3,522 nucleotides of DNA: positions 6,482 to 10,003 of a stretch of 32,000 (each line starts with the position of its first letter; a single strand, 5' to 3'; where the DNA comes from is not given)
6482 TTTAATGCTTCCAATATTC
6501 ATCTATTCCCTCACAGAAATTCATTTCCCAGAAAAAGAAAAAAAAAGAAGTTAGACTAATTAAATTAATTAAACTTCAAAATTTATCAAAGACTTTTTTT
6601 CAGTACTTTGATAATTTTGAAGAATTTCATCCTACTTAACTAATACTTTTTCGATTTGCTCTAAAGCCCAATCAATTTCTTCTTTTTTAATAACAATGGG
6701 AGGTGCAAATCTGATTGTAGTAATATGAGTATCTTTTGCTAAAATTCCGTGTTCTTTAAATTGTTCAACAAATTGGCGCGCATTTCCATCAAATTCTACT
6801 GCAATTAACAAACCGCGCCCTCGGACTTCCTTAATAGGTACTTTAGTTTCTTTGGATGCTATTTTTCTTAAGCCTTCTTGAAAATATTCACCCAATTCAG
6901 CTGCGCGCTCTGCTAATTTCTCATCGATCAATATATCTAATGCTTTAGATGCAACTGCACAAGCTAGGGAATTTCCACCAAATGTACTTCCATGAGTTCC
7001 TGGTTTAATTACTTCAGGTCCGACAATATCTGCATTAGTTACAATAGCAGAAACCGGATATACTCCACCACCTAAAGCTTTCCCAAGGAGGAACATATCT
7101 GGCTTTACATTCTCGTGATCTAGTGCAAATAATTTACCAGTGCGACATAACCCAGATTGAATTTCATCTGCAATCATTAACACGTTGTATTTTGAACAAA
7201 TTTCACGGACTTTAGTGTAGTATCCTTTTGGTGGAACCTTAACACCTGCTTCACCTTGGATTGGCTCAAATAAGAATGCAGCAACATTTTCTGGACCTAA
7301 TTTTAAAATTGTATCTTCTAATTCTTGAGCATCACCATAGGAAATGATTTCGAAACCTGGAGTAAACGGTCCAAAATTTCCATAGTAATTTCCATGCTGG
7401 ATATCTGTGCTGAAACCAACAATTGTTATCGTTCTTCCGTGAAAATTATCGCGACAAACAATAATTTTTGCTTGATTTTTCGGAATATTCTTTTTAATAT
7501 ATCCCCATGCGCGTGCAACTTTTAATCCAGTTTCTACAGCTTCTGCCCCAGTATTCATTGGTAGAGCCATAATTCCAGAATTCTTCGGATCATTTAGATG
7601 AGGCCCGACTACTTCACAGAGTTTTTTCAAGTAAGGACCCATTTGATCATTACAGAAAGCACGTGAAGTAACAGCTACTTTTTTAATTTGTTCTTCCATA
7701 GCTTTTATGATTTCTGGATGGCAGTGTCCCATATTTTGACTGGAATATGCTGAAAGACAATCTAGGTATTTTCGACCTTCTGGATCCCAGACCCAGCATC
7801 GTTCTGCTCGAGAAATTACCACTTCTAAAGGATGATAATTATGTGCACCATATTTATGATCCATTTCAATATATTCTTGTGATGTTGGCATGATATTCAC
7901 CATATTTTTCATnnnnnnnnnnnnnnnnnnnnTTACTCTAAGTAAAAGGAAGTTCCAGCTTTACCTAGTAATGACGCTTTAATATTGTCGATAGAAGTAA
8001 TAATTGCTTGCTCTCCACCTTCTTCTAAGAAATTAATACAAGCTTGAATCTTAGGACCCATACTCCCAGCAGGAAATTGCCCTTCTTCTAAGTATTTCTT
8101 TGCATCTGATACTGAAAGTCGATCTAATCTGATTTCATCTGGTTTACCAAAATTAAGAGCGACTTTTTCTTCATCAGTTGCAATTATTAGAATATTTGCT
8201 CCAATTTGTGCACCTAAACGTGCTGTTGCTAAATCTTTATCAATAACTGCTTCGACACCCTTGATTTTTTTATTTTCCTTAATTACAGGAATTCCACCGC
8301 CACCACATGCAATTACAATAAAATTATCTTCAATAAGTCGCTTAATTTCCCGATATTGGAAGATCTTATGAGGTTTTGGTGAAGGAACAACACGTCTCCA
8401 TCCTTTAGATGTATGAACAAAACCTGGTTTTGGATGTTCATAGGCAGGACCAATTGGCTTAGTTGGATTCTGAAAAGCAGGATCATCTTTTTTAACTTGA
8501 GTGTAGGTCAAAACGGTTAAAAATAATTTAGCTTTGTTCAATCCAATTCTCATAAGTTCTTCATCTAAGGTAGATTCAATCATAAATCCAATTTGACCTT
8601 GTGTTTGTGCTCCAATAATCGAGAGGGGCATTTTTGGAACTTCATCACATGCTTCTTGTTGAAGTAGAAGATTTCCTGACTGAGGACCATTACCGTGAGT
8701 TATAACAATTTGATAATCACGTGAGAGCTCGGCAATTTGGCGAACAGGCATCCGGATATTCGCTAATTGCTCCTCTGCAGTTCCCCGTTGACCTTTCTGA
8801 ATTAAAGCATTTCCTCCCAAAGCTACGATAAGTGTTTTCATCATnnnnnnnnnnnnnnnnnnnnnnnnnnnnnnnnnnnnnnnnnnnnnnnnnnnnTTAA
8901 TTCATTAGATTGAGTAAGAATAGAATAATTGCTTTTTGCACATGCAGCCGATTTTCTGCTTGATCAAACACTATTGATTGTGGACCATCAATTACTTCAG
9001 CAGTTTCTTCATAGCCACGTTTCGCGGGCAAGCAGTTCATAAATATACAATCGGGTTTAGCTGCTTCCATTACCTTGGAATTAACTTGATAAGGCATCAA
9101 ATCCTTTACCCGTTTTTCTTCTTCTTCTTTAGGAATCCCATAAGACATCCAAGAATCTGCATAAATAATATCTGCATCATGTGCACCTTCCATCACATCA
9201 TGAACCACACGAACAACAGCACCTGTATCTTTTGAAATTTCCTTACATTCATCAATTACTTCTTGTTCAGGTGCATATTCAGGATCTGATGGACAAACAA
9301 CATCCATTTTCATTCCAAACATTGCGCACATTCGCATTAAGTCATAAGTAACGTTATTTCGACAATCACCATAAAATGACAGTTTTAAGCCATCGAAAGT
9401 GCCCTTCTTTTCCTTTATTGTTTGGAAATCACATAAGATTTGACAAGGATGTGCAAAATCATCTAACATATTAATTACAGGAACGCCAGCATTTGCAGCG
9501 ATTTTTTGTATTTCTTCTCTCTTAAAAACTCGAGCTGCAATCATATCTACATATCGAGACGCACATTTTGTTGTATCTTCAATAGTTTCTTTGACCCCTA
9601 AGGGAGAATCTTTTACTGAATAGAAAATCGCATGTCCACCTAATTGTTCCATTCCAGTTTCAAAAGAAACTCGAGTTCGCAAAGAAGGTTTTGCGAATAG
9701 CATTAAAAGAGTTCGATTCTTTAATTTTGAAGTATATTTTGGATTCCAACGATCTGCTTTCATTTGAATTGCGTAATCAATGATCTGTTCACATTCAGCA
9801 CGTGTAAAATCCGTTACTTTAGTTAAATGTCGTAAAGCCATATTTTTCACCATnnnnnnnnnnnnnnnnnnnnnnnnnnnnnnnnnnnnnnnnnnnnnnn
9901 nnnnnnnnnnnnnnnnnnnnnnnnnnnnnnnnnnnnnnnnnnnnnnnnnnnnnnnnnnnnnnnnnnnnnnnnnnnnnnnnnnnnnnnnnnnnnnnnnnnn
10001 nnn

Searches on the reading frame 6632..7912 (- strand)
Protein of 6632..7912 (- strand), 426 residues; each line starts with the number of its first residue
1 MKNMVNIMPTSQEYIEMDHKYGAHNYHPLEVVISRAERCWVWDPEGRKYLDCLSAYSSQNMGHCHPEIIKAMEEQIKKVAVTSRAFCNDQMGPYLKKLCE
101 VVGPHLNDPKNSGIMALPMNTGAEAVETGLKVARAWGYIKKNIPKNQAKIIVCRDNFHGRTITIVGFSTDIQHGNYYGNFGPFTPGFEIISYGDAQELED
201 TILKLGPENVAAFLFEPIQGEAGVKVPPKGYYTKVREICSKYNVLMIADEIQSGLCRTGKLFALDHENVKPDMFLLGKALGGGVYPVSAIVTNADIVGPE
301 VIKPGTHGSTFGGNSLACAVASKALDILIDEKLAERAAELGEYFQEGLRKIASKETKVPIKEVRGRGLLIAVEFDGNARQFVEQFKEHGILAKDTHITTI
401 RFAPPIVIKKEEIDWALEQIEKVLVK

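Call 6: search_protein_families(library=pfam, proteins=[window:6632-7912:-])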
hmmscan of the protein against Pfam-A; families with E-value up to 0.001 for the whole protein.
window:6632-7912:- (426 aa): 1 family
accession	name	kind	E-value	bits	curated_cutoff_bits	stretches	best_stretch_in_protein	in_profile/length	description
PF00202.27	Aminotran_3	-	2.3e-120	402.4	30.5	1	21-424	1-403/403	Aminotransferase class-III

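Call 21: search_protein_families(library=ncbifam, proteins=[window:6632-7912:-])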
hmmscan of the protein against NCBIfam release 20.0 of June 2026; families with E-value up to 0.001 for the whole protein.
window:6632-7912:- (426 aa): 69 families (the best 25 are shown)
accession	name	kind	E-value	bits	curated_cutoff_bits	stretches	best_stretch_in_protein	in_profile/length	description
NF003145.0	PRK04073.1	equivalog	3.9e-161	536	656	1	10-424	3-395/396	ornithine--oxo-acid transaminase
TIGR01885.1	Orn_aminotrans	equivalog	1.1e-155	518.3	378.4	1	11-424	1-401/402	ornithine--oxo-acid transaminase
TIGR00707.1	argD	subfamily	5.8e-102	341.4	410.05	1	24-424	4-380/381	acetylornithine/succinylornithine family transaminase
NF002325.0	PRK01278.1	subfamily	1.9e-89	300.1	372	1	24-424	8-386/395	acetylornithine transaminase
NF002874.0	PRK03244.1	equivalog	2.7e-89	299.8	457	1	23-424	19-392/399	acetylornithine transaminase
NF004426.0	PRK05769.1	equivalog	3.1e-88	296.5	552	1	7-424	13-437/441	acetyl ornithine aminotransferase family protein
NF008570.0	PRK11522.1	equivalog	1.3e-84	284.5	612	1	40-424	80-454/464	putrescine aminotransferase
NF003468.0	PRK05093.1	subfamily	3.7e-82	276.2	522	1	24-424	18-399/405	acetylornithine/succinyldiaminopimelate transaminase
NF042418.1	LysJ_Th_th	equivalog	1.8e-80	270.7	700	1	13-424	2-385/386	[LysW]-aminoadipate semialdehyde transaminase LysJ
NF053554.1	prodigi_MAP_PigE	equivalog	6.5e-80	269.5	850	1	26-424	397-776/837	prodigiosin MAP biosynthesis aminotransferase PigE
NF002797.0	PRK02936.1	equivalog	1.2e-78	264.5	496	1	25-425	7-378/385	acetylornithine transaminase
TIGR03246.1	arg_catab_astC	subfamily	4.2e-77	259.8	609.95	1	24-424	12-393/397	acetylornithine/succinylornithine family transaminase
NF005993.0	PRK08117.1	subfamily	2e-74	250.7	574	1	26-425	23-428/433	aspartate aminotransferase family protein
NF045491.1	LysJ_Sulfobales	equivalog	2.4e-71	240.6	700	1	29-424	10-377/386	[LysW]-aminoadipate semialdehyde/glutamate semialdehyde transaminase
TIGR03372.1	putres_am_tran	equivalog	1.9e-70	238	658.65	1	42-424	70-442/442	putrescine aminotransferase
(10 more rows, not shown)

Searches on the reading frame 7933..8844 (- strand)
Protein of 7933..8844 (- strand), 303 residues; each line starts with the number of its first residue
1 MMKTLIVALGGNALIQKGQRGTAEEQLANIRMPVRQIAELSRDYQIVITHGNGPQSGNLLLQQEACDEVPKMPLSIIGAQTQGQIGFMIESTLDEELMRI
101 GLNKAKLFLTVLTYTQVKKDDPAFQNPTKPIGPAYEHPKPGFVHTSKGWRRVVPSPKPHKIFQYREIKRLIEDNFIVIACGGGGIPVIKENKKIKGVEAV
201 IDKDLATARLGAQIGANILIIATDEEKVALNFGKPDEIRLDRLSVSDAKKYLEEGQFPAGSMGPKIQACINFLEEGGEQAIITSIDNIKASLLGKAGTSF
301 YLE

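Call 6: search_protein_families(library=pfam, proteins=[window:7933-8844:-])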
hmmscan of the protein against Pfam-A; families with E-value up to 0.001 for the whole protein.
window:7933-8844:- (303 aa): 1 family
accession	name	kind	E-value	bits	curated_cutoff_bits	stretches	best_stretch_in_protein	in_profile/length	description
PF00696.33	AA_kinase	-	2.7e-26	93.2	24.9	1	3-284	1-234/234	Amino acid kinase family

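Call 21: search_protein_families(library=ncbifam, proteins=[window:7933-8844:-])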
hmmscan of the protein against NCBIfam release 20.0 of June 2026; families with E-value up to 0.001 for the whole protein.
window:7933-8844:- (303 aa): 6 families
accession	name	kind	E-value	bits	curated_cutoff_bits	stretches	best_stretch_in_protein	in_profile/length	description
TIGR00746.1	arcC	equivalog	2.8e-111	371.5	358.25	1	3-299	1-306/309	carbamate kinase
NF009008.0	PRK12354.1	subfamily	3.4e-97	325.3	361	1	4-300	2-298/308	carbamate kinase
NF009007.0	PRK12352.1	subfamily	7e-96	320.8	266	1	1-299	1-312/316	carbamate kinase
NF006926.0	PRK09411.1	equivalog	3.6e-74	249.6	416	1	2-300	1-295/297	carbamate kinase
TIGR00761.1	argB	equivalog_domain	1.2e-06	28.3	151.3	1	184-282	136-231/231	acetylglutamate kinase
NF040647.1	IPPK_Arch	equivalog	0.00016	21.1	120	0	158-295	115-252/259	isopentenyl phosphate kinase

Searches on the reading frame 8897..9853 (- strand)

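Call 6: search_protein_families(library=pfam, proteins=[window:8897-9853:-])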
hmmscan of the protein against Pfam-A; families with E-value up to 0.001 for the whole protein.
window:8897-9853:- (318 aa): 2 families
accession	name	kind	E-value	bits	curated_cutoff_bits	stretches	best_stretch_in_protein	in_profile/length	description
PF00185.30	OTCace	-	9.6e-54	182.1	29.4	1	154-312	1-156/157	Aspartate/ornithine carbamoyltransferase, Asp/Orn binding domain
PF02729.26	OTCace_N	-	3.8e-46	157.3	29.9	1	8-148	1-148/148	Aspartate/ornithine carbamoyltransferase, carbamoyl-P binding domain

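Call 21: search_protein_families(library=ncbifam, proteins=[window:8897-9853:-])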
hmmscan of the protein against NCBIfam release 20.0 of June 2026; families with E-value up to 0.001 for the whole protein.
window:8897-9853:- (318 aa): 16 families
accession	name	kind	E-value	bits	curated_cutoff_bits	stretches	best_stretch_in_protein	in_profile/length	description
TIGR00658.1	orni_carb_tr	equivalog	5e-112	374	280.85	1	8-314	1-303/304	ornithine carbamoyltransferase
NF001986.0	PRK00779.1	subfamily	2e-111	372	306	1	4-315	2-305/307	ornithine carbamoyltransferase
TIGR04384.1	putr_carbamoyl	exception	6.8e-86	288.4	500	1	11-315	3-308/330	putrescine carbamoyltransferase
NF011380.0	PRK14805.1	equivalog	3.3e-84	282.5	421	1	8-315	2-301/302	ornithine carbamoyltransferase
NF003286.0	PRK04284.1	subfamily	2.4e-77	260.3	515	1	3-311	2-327/332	ornithine carbamoyltransferase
NF009213.0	PRK12562.1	subfamily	1.4e-58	198.8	559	2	6-277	5-277/334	ornithine carbamoyltransferase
NF011379.0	PRK14804.1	equivalog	9.9e-58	195.7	373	1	6-315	5-310/311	ornithine carbamoyltransferase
NF002470.0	PRK01713.1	equivalog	3.4e-56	191.1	545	1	1-278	1-278/334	ornithine carbamoyltransferase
NF003384.0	PRK04523.1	equivalog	1.3e-55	188.8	288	1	5-314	1-333/336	N-acetylornithine carbamoyltransferase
TIGR00670.1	asp_carb_tr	equivalog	1.2e-43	149.4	236.95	1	8-314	1-303/304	aspartate carbamoyltransferase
NF002032.1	PRK00856.1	equivalog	3.3e-42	144.7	263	1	8-311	1-294/297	aspartate carbamoyltransferase catalytic subunit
NF006046.0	PRK08192.1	equivalog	3.6e-29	102.1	512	1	8-315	7-318/339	aspartate carbamoyltransferase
NF008853.0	PRK11891.1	equivalog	5.3e-27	94.5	560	1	8-315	89-399/430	aspartate carbamoyltransferase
NF010387.0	PRK13814.1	equivalog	7.1e-19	67.8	660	2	9-189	7-193/310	aspartate carbamoyltransferase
NF005538.0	PRK07200.1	equivalog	3.8e-12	45.9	453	1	12-243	26-280/396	knotted carbamoyltransferase YgeW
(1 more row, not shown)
